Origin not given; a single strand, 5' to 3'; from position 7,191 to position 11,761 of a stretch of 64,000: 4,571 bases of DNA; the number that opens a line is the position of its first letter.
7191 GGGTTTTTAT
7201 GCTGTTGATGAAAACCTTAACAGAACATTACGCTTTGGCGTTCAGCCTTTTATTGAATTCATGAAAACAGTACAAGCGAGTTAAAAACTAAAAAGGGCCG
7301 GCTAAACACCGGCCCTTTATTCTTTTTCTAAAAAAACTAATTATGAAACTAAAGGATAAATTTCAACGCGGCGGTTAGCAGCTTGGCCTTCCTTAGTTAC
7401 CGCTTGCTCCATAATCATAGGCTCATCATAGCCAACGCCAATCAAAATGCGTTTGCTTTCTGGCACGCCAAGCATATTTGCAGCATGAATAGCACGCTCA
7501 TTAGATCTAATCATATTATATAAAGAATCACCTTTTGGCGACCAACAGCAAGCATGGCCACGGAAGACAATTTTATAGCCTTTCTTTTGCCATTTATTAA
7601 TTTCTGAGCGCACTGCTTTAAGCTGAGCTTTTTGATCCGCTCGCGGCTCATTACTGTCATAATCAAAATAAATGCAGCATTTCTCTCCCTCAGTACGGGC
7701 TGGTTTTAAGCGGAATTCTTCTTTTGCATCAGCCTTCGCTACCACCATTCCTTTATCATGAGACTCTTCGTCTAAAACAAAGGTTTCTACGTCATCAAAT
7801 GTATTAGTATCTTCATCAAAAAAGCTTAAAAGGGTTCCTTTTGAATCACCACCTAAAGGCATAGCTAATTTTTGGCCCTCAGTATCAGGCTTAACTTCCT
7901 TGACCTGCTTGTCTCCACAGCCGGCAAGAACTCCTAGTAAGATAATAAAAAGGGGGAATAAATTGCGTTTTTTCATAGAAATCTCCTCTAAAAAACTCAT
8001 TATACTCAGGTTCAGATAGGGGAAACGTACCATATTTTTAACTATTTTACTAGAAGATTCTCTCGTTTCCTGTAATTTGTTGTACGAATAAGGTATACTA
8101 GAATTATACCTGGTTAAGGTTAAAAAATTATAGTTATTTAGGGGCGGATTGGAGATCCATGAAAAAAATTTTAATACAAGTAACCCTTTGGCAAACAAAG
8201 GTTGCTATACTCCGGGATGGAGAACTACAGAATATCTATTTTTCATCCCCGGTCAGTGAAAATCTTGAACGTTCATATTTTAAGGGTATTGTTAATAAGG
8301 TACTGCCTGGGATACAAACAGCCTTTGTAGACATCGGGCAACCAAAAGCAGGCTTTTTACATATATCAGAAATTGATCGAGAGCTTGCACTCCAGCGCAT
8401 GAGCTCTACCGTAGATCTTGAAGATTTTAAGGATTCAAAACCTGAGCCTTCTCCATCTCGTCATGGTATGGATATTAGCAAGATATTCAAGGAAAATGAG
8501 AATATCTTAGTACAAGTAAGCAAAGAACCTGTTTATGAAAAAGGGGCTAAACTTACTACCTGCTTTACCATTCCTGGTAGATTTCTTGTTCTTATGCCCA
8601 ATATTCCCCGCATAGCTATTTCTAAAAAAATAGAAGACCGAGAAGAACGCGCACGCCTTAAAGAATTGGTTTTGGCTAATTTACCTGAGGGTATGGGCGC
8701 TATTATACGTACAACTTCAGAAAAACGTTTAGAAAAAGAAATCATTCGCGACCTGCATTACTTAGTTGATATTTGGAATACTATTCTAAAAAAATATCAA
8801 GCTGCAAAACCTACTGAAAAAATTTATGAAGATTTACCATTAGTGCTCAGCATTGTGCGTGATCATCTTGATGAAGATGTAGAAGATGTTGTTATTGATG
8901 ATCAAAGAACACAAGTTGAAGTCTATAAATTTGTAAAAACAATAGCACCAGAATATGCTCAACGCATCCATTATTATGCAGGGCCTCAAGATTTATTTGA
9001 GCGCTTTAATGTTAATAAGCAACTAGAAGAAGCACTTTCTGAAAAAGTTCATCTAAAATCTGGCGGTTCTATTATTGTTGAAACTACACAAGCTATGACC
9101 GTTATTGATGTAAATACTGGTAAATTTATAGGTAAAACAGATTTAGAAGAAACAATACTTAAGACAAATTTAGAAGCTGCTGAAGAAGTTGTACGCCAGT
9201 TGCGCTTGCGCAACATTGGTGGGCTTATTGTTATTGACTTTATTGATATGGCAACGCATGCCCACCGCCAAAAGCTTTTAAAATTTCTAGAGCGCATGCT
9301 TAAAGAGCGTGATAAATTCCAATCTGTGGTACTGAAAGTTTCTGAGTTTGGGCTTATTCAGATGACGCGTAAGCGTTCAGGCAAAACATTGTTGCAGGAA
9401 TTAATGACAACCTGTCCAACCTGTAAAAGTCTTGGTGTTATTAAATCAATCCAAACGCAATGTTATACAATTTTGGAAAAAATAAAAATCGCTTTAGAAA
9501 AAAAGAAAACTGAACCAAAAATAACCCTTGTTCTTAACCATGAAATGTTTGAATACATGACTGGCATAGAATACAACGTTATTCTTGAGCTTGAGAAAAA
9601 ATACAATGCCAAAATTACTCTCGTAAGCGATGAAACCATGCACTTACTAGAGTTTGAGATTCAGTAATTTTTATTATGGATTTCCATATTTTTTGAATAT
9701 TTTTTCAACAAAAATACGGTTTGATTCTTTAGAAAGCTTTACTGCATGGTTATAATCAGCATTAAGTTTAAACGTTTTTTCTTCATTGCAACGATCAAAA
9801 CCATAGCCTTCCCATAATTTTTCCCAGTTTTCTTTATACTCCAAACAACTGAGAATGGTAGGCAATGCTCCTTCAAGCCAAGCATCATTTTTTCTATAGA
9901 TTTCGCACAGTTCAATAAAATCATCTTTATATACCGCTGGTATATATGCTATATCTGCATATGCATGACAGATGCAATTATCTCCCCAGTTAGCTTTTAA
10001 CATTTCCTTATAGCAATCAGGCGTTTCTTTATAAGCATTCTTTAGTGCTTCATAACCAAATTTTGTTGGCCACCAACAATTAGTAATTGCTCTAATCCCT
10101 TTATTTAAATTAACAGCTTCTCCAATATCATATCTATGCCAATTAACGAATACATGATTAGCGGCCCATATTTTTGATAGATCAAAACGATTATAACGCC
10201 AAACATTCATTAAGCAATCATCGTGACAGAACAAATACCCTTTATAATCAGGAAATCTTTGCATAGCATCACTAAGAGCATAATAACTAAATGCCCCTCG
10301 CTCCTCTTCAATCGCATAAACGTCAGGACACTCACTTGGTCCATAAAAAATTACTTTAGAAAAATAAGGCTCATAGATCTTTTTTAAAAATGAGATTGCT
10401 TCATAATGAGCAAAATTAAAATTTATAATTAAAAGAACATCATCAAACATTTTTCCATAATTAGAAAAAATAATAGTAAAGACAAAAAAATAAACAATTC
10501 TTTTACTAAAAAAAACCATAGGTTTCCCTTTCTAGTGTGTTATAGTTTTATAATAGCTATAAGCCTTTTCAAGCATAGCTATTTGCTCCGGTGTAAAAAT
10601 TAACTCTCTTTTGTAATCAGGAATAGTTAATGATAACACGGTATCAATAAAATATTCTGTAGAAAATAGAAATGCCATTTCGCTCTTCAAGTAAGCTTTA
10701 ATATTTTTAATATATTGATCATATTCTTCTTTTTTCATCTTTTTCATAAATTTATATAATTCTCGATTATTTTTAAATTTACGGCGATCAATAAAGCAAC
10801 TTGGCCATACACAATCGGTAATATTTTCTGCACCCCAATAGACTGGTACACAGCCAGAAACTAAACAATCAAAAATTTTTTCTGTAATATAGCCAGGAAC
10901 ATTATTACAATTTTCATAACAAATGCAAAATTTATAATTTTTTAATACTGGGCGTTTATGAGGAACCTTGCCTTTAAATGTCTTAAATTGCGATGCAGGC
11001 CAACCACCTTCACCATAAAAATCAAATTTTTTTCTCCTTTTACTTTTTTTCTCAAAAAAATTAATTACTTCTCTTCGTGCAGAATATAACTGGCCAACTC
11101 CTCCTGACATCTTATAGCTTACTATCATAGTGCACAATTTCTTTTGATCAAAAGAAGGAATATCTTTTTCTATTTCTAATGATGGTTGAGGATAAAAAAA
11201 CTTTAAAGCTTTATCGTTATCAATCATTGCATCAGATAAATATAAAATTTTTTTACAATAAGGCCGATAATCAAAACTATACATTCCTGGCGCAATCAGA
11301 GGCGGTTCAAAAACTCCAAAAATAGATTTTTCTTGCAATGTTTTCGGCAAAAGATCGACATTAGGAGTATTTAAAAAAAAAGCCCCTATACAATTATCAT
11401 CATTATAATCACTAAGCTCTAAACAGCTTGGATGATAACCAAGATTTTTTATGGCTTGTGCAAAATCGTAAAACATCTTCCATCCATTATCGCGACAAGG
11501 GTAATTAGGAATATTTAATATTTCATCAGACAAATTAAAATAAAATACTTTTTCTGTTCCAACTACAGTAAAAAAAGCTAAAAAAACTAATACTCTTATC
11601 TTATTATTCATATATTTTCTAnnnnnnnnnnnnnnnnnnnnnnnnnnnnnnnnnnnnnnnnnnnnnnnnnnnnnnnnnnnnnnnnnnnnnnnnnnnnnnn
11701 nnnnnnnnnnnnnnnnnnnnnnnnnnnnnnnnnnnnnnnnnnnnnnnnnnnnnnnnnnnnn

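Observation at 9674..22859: Eleven consecutive glycan-locus proteins carry Sec-type N-termini, and Gmd and Fcl have in-frame signal-like extensions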

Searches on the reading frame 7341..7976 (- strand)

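Call 60: search_protein_families(library=pfam, proteins=[window:7341-7976:-], max_evalue=0.001)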
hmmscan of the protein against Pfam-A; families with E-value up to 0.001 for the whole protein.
window:7341-7976:- (211 aa): 1 family
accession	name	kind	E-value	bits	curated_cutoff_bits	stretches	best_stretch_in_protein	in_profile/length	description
PF00691.25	OmpA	-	0.00029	21.6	27.2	1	103-202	1-98/98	OmpA family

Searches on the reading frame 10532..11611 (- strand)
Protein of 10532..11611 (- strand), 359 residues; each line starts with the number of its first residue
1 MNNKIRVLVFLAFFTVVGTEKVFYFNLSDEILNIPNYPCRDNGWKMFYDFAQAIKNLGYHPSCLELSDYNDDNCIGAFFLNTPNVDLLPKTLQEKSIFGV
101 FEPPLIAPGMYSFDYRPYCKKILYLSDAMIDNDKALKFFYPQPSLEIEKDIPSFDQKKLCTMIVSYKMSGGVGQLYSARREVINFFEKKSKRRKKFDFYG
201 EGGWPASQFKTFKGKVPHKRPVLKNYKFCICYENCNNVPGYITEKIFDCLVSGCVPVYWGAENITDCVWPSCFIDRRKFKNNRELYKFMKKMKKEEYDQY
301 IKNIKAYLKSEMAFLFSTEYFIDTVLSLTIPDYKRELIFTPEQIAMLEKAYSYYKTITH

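Call 3: search_protein_families(library=pfam, proteins=[window:10532-11611:-], max_evalue=0.01)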
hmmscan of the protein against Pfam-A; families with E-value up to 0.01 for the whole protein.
window:10532-11611:- (359 aa): 2 families
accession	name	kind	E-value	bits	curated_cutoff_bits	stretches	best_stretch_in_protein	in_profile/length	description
PF00852.26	Glyco_transf_10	-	1.4e-15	57.9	23.9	1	194-304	32-139/182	Glycosyltransferase family 10 (fucosyltransferase) C-term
PF03016.20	Exostosin_GT47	-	0.0022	17.8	33.4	1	220-257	222-255/293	Exostosin GT47 domain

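Call 7: find_encoding_contigs(protein=window:10532-11611:-, flank=10000, max_places=6)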
Protein window:10532-11611:- (359 aa): 3 contigs read that carry it; 2 places shown.
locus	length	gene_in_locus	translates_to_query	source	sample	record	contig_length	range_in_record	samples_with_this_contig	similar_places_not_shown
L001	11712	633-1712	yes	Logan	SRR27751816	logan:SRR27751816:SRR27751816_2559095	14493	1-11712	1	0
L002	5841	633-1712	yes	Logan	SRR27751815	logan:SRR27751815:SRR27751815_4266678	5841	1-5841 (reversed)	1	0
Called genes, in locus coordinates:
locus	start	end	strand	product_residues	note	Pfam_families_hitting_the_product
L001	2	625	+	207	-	?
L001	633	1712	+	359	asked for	PF00852:Glyco_transf_10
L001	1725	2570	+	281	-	PF03385:STELLO (faint)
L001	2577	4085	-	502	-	PF10150:RNase_E_G, PF20833:RNase_E_G_Thio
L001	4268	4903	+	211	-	-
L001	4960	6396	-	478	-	PF00232:Glyco_hydro_1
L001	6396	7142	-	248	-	-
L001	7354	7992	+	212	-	-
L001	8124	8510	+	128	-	-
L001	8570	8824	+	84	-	PF07866:DUF1653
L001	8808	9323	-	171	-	PF01035:DNA_binding_1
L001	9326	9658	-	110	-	PF01588:tRNA_bind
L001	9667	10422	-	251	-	-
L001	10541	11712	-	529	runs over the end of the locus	PF04851:ResIII, PF00270:DEAD, PF00271:Helicase_C, PF03880:DbpA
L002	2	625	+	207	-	?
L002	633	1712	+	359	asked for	PF00852:Glyco_transf_10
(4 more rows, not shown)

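Call 35: search_solved_structures(query=window:10532-11611:-, max_evalue=1)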
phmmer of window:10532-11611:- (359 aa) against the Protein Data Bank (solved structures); distinct sequences matched with E-value up to 1: 5.
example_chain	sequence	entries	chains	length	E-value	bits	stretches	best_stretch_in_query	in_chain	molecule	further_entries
5zoi_A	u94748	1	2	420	6.9e-12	48.1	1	211-294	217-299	Alpha-(1,3)-fucosyltransferase FucT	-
2nzw_A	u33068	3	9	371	6.9e-12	48.1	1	211-294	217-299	Alpha1,3-fucosyltransferase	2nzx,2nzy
7yro_A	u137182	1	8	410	1.5e-09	40.4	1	218-294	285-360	Fucosyltransferase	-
9s6a_A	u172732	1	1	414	8.2e-09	38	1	214-293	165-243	Glycoprotein 3-alpha-L-fucosyltransferase A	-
8d0o_A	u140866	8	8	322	0.00012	24.2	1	221-296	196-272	4-galactosyl-N-acetylglucosaminide 3-alpha-L-fucosyltransferase 9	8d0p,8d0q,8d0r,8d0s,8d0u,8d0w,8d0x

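Call 41: search_protein_representatives(protein=window:10532-11611:-)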
Query: 359 residues. Proteins with E-value up to 0.001 (for the whole library): 7420; up to 1e-10: 2356; up to 1e-30: 740. The best 150 are listed.
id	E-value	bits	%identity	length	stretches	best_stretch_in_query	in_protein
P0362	2.9e-120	417.9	58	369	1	6-357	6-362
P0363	1.8e-84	300.2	40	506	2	134-327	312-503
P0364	1.1e-73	264.7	44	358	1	39-351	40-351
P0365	2.9e-73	263.3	44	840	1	35-357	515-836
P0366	1.6e-72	260.8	41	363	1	11-348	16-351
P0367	5.0e-68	246.0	49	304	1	3-268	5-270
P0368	8.1e-67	242.1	43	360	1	20-346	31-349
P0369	3.6e-66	239.9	41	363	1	40-354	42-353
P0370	5.1e-65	236.1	41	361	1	34-349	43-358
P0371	5.4e-65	236.1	45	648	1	47-327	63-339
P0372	1.2e-64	234.9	47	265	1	94-346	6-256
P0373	1.8e-64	234.4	40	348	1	16-344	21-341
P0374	4.7e-64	233.0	51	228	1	102-326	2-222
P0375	5.8e-64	232.7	45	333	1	30-328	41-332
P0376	1.2e-63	231.6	43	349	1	30-339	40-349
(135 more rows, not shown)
